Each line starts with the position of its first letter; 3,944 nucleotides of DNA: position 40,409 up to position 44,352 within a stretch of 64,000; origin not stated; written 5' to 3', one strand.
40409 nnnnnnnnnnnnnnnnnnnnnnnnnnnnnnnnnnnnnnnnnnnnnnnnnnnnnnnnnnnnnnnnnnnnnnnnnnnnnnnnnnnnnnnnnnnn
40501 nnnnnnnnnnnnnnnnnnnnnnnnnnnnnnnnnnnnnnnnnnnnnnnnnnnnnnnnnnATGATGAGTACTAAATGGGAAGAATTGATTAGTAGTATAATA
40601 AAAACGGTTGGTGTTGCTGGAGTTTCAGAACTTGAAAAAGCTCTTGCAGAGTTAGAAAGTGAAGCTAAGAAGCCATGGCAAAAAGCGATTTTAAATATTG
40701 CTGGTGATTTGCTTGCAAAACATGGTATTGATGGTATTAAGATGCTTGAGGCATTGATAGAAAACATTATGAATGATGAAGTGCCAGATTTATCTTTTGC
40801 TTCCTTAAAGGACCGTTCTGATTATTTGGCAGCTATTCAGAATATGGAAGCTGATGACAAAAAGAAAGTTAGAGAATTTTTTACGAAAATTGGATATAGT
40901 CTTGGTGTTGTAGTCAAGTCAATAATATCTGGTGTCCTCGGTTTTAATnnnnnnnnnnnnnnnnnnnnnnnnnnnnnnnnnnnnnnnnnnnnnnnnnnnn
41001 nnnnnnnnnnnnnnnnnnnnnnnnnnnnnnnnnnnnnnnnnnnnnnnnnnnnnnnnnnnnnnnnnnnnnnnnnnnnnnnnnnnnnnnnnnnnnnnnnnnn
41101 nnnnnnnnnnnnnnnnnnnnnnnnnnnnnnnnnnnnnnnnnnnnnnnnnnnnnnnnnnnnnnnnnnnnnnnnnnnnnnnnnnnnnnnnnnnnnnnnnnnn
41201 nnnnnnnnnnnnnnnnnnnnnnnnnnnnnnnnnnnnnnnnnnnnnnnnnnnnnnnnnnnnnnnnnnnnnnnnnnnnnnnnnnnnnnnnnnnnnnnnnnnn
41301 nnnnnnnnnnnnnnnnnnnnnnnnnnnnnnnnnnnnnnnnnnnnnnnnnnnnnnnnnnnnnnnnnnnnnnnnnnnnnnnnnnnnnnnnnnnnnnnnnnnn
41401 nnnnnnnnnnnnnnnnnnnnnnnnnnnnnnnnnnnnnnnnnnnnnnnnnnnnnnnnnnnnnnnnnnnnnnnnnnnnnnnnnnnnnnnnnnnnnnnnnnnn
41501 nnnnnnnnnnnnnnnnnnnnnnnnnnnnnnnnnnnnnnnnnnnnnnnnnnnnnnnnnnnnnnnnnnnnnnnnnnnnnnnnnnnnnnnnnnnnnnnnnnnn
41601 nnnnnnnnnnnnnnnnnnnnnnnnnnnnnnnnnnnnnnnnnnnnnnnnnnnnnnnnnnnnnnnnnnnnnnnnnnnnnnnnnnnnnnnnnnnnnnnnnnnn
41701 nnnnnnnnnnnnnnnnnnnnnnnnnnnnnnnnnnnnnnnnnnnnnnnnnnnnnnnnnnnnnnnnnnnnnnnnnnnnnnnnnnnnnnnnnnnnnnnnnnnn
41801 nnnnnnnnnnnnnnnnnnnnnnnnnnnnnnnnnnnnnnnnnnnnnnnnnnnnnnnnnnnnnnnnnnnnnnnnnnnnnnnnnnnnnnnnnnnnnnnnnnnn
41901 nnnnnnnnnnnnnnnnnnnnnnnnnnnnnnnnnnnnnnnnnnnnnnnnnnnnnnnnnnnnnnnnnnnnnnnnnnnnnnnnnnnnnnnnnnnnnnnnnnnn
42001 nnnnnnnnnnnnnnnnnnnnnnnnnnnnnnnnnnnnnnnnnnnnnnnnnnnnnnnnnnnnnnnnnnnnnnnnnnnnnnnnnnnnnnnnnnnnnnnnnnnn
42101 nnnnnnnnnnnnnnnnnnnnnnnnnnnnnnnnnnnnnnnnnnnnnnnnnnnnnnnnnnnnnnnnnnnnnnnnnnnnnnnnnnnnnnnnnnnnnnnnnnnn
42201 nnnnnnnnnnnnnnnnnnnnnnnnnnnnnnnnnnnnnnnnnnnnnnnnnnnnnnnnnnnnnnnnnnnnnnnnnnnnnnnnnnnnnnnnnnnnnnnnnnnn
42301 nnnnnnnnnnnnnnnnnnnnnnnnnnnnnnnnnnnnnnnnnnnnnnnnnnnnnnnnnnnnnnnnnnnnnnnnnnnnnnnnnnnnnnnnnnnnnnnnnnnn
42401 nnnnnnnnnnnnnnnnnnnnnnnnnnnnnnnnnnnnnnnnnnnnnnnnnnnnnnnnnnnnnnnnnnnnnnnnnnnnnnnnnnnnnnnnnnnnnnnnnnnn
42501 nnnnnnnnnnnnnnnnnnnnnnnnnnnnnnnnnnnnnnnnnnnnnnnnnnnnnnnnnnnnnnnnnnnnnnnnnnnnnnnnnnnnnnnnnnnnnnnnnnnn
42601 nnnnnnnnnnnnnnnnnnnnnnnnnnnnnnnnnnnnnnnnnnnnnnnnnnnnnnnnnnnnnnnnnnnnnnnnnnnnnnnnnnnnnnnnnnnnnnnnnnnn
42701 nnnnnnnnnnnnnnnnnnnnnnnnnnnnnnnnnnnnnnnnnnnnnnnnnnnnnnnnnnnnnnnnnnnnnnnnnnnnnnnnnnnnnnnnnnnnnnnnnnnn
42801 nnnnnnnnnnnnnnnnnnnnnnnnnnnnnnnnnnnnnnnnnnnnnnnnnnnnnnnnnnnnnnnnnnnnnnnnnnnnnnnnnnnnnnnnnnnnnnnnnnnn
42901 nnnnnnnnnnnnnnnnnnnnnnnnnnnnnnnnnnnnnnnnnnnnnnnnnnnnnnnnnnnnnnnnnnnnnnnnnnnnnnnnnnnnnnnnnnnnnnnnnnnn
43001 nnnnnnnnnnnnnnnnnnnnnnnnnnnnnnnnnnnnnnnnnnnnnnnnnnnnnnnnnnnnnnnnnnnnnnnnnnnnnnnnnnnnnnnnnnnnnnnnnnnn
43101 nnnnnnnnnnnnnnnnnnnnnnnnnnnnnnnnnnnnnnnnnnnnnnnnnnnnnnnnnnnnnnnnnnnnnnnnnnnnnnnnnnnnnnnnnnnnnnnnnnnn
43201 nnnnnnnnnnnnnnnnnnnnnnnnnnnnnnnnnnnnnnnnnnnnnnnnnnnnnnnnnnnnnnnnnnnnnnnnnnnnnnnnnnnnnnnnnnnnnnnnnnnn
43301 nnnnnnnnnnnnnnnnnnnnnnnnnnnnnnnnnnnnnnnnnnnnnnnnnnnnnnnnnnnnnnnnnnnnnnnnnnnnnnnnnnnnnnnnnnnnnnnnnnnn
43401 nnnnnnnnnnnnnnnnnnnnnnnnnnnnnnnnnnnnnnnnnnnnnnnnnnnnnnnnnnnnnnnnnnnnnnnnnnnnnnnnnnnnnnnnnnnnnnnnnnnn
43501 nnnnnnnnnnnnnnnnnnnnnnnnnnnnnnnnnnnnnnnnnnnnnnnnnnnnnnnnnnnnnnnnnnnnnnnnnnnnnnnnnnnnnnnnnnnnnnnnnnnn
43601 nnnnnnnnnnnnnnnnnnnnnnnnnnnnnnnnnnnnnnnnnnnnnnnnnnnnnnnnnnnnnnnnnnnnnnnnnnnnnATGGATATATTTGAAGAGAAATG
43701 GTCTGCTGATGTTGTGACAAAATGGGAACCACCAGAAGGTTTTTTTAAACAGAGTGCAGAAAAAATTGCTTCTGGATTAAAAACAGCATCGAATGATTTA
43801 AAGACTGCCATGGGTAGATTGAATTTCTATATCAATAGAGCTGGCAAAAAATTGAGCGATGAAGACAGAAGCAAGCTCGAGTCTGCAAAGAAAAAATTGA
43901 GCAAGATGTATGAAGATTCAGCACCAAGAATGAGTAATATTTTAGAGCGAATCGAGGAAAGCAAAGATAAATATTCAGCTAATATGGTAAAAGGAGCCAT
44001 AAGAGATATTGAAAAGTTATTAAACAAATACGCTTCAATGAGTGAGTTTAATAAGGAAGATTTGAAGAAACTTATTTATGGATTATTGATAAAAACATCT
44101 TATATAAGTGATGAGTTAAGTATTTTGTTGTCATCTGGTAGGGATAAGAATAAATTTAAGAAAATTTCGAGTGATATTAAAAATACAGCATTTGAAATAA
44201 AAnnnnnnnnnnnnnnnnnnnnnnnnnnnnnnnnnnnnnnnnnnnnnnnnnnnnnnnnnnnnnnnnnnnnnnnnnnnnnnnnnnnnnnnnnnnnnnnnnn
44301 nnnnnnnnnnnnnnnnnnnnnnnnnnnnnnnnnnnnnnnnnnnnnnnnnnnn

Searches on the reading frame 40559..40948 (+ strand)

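Call 9: search_protein_families(library=phrogs, proteins=[window:40559-40948:+], max_evalue=0.01)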
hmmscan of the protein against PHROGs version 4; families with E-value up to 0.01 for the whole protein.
window:40559-40948:+ (130 aa): 0 families

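Call 35: search_protein_families(library=pfam, proteins=[window:40559-40948:+], max_evalue=1)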
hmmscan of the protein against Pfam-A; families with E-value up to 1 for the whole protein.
window:40559-40948:+ (130 aa): 5 families
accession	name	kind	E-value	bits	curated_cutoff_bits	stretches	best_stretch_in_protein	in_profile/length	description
PF12525.13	DUF3726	-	0.0011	19.3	22.1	1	51-84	33-64/73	Protein of unknown function (DUF3726)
PF07041.16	DUF1327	-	0.0053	17.4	25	1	69-122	29-79/93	Protein of unknown function (DUF1327)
PF16771.11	RTT107_BRCT_6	-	0.017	15.7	27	0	46-73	22-51/114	Regulator of Ty1 transposition protein 107 BRCT domain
PF09976.15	TPR_21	-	0.066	13.4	25.5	1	24-56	128-160/193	Tetratricopeptide repeat-like domain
PF01296.23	Galanin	-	0.12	12.8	20.5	1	45-59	4-18/29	Galanin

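Call 55: search_protein_families(library=padloc, proteins=[window:40559-40948:+], max_evalue=0.01)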
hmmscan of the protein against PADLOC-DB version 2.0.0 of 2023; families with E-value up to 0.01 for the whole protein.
window:40559-40948:+ (130 aa): 0 families

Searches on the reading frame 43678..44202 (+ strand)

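Call 9: search_protein_families(library=phrogs, proteins=[window:43678-44202:+], max_evalue=0.01)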
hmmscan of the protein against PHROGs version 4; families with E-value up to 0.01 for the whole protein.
window:43678-44202:+ (175 aa): 1 family
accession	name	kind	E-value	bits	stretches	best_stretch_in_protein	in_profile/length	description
phrog_3017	-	head and packaging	0.00033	21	1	29-123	242-332/402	head maturation protease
